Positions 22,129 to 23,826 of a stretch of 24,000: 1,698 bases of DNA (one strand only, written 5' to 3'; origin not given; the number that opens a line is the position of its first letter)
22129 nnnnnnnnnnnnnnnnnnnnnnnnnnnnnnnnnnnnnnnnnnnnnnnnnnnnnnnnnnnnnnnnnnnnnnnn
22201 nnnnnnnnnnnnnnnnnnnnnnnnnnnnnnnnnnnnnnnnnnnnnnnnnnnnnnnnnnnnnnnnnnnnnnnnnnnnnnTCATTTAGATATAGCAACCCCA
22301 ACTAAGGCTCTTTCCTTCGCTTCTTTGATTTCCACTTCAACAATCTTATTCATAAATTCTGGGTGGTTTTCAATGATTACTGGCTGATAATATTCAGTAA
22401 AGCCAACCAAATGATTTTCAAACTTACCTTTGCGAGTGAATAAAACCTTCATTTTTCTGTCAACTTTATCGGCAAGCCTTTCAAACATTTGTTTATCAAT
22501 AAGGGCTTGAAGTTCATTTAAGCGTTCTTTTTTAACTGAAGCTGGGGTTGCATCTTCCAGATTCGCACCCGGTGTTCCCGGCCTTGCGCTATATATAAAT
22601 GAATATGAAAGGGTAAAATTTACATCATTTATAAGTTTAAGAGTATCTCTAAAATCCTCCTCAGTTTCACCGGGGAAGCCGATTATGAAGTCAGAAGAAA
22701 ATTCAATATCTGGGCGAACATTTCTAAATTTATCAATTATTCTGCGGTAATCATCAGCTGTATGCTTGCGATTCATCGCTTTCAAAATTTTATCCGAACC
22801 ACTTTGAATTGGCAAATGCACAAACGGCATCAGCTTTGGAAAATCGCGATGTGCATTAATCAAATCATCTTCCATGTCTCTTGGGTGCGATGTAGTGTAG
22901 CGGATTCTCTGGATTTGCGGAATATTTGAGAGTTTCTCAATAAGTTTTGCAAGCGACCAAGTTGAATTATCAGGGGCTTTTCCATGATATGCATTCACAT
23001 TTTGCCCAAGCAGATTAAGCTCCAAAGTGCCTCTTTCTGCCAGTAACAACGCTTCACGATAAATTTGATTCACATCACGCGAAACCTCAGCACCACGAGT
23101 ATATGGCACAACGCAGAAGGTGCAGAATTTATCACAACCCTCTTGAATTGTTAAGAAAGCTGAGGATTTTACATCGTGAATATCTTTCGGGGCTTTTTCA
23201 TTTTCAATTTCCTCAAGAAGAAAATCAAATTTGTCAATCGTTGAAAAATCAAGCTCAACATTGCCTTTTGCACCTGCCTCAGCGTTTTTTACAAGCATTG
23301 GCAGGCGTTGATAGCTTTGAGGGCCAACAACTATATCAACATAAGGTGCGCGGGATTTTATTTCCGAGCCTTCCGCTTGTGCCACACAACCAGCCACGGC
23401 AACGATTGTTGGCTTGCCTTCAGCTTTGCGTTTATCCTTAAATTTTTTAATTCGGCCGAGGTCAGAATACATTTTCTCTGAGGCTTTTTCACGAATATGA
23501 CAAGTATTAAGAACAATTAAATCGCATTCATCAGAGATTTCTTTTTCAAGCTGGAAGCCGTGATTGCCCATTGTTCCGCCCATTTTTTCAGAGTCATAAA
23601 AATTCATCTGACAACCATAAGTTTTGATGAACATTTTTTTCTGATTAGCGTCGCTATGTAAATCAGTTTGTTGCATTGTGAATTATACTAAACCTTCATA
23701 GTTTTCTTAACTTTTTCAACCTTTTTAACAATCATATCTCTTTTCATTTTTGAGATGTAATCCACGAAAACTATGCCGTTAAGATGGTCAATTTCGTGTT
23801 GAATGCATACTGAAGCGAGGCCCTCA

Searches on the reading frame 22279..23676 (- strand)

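Call 84: search_protein_families(library=pfam, proteins=[window:22279-23676:-], max_evalue=0.001)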
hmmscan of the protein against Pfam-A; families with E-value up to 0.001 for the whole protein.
window:22279-23676:- (465 aa): 3 families
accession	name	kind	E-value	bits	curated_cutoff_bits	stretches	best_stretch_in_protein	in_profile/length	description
PF00919.26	UPF0004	-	4.4e-28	97.6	27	1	14-118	1-98/98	Uncharacterized protein family UPF0004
PF04055.27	Radical_SAM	-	2.9e-27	96.3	29.5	1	176-349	2-166/166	Radical SAM superfamily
PF01938.26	TRAM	-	4.2e-08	33.4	21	1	407-461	6-59/61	TRAM domain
